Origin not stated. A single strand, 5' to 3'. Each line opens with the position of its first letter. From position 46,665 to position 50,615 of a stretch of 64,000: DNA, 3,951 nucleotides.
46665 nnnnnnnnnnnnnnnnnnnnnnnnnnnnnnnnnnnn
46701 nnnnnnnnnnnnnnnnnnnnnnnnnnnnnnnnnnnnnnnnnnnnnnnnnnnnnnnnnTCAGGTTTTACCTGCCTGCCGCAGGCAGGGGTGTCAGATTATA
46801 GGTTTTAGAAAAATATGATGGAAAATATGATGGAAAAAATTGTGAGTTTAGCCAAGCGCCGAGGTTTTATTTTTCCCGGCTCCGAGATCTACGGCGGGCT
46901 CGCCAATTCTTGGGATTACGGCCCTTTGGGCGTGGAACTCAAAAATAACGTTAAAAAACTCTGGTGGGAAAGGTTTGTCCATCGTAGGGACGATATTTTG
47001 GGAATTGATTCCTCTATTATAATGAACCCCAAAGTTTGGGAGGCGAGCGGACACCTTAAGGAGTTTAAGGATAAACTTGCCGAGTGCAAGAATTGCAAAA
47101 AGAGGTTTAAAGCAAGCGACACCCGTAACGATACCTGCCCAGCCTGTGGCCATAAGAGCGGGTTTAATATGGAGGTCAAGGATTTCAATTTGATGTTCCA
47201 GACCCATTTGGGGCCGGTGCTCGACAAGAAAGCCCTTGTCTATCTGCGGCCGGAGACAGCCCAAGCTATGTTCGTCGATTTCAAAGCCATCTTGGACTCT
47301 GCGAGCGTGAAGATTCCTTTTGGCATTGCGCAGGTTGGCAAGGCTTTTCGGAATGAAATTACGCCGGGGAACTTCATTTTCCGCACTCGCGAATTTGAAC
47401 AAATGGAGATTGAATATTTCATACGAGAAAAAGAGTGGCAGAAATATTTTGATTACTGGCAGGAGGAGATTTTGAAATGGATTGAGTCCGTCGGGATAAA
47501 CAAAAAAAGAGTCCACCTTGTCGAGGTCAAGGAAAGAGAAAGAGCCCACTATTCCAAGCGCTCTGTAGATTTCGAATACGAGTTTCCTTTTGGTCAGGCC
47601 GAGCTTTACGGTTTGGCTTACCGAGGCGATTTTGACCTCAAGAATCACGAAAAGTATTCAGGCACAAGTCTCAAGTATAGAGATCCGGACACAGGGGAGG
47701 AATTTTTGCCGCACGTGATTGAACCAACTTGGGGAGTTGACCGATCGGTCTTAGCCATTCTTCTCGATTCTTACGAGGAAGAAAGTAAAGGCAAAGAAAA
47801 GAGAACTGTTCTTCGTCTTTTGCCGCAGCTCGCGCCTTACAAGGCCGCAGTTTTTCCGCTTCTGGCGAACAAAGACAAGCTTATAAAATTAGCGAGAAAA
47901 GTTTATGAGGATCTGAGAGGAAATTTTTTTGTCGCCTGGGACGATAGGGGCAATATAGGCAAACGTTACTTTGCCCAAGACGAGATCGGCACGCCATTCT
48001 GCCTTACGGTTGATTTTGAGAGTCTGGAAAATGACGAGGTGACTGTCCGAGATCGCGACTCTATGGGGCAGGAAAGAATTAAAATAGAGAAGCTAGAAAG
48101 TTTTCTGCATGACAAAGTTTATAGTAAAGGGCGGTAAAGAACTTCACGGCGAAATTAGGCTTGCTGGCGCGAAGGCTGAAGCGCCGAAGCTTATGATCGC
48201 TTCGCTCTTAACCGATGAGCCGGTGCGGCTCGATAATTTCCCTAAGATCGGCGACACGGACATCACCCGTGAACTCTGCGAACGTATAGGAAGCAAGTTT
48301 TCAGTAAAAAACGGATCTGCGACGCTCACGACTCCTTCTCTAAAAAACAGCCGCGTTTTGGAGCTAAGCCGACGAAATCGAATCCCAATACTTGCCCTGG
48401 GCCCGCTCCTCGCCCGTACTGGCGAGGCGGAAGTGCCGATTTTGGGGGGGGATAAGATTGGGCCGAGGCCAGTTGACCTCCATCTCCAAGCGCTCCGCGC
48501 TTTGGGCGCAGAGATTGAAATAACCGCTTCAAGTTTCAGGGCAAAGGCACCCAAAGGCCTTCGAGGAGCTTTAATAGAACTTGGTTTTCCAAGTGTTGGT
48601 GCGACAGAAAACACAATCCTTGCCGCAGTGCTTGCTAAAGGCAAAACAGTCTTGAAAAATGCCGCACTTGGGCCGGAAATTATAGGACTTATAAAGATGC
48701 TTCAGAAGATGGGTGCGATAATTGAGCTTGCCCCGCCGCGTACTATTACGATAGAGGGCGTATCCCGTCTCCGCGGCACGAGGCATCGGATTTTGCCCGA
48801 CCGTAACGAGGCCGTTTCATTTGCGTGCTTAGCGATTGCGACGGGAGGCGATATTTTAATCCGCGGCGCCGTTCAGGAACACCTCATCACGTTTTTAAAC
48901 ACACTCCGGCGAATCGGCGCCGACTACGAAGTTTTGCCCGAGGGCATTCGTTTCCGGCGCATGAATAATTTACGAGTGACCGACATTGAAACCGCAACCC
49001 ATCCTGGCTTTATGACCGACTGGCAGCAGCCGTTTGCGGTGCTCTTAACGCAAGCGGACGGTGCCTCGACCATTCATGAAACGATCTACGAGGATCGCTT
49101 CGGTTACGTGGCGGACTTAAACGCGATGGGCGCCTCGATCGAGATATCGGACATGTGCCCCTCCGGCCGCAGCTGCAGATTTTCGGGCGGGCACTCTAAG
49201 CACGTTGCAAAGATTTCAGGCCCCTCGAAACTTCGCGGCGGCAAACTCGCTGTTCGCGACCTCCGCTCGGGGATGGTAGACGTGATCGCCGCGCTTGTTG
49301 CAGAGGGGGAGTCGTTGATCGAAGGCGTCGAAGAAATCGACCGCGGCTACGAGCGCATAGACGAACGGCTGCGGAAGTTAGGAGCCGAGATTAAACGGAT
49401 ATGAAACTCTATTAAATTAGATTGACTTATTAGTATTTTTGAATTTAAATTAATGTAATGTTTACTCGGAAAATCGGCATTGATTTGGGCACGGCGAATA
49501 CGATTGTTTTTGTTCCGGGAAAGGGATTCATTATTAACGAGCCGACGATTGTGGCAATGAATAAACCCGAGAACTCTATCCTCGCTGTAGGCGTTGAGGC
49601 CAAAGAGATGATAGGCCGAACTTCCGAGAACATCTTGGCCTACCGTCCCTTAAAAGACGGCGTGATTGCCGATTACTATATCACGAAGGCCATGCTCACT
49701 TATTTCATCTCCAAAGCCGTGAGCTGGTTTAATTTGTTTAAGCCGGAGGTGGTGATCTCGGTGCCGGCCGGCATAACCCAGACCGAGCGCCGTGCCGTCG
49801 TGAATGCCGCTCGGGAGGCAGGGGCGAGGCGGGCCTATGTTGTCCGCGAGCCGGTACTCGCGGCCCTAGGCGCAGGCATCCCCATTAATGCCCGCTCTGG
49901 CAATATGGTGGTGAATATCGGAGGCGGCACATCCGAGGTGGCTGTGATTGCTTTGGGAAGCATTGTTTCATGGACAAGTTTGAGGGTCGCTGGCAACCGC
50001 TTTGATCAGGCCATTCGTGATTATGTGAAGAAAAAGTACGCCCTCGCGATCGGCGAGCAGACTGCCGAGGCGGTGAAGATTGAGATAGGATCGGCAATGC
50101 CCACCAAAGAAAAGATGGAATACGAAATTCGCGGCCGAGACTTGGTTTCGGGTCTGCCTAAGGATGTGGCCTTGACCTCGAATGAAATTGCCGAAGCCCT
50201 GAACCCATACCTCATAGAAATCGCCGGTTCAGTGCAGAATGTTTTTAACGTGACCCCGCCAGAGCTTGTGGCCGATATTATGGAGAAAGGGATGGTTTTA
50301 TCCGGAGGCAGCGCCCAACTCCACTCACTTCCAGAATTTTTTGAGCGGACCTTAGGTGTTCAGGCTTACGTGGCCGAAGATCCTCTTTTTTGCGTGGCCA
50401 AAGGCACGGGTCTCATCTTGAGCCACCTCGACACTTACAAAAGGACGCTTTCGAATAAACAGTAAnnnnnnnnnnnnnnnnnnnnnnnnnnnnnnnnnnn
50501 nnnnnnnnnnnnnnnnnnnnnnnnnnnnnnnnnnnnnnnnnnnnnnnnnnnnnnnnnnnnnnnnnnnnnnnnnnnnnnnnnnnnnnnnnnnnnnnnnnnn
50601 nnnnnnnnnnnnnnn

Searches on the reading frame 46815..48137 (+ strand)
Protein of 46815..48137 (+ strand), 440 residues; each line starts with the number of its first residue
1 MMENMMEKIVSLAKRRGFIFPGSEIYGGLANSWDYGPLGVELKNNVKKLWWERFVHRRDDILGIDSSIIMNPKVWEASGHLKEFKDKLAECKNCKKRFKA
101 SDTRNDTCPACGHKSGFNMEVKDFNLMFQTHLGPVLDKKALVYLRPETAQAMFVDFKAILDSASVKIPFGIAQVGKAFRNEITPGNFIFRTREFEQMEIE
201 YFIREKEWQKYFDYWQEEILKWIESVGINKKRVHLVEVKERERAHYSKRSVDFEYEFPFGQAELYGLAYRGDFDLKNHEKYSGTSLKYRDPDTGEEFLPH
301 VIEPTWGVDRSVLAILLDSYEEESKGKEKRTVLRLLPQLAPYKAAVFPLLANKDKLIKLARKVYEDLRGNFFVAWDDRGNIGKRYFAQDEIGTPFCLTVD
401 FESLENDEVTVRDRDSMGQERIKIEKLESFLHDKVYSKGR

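Call 22: search_protein_families(library=pfam, proteins=[window:46815-48137:+], max_evalue=0.001)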
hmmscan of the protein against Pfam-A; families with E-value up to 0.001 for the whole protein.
window:46815-48137:+ (440 aa): 2 families
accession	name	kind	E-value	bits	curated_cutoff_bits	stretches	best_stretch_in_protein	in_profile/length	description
PF03129.25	HGTP_anticodon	-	1.6e-20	73.5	21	1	343-432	1-92/94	Anticodon binding domain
PF00587.30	tRNA-synt_2b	-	2e-10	41.5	29.3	1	142-316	11-176/179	tRNA synthetase class II core domain (G, H, P, S and T)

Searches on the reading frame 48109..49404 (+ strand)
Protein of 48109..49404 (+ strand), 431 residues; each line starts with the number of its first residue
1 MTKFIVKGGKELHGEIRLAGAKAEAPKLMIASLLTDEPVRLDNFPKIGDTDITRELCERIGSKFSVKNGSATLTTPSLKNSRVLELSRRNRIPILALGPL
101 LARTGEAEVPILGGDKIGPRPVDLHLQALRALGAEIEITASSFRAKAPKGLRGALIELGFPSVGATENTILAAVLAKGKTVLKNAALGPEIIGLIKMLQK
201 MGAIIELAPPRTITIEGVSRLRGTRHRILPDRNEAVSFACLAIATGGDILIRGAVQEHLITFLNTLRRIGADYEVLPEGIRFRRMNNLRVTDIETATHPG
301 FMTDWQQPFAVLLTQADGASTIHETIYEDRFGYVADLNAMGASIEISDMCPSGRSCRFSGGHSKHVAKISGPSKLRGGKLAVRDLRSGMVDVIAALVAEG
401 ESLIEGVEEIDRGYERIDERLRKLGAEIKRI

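Call 22: search_protein_families(library=pfam, proteins=[window:48109-49404:+], max_evalue=0.001)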
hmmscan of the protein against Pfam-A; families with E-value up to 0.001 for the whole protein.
window:48109-49404:+ (431 aa): 1 family
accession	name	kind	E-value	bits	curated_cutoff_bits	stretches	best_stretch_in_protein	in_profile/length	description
PF00275.25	EPSP_synthase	-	8.6e-74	249.2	22.8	1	6-421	1-417/417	EPSP synthase (3-phosphoshikimate 1-carboxyvinyltransferase)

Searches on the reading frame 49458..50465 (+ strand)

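Call 22: search_protein_families(library=pfam, proteins=[window:49458-50465:+], max_evalue=0.001)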
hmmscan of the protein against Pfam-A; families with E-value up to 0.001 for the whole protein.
window:49458-50465:+ (335 aa): 4 families
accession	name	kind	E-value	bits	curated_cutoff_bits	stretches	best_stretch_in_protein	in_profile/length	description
PF06723.19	MreB_Mbl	-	1.8e-128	428.4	27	1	4-328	2-326/327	MreB/Mbl protein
PF00012.26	HSP70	-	2e-12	46.6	20.6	1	97-317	135-368/599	Hsp70 protein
PF14450.12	FtsA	-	3e-11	44.2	31.8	1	150-312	1-123/127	Cell division protein FtsA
PF00022.25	Actin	-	1.3e-06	27.7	27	1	29-193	31-190/410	Actin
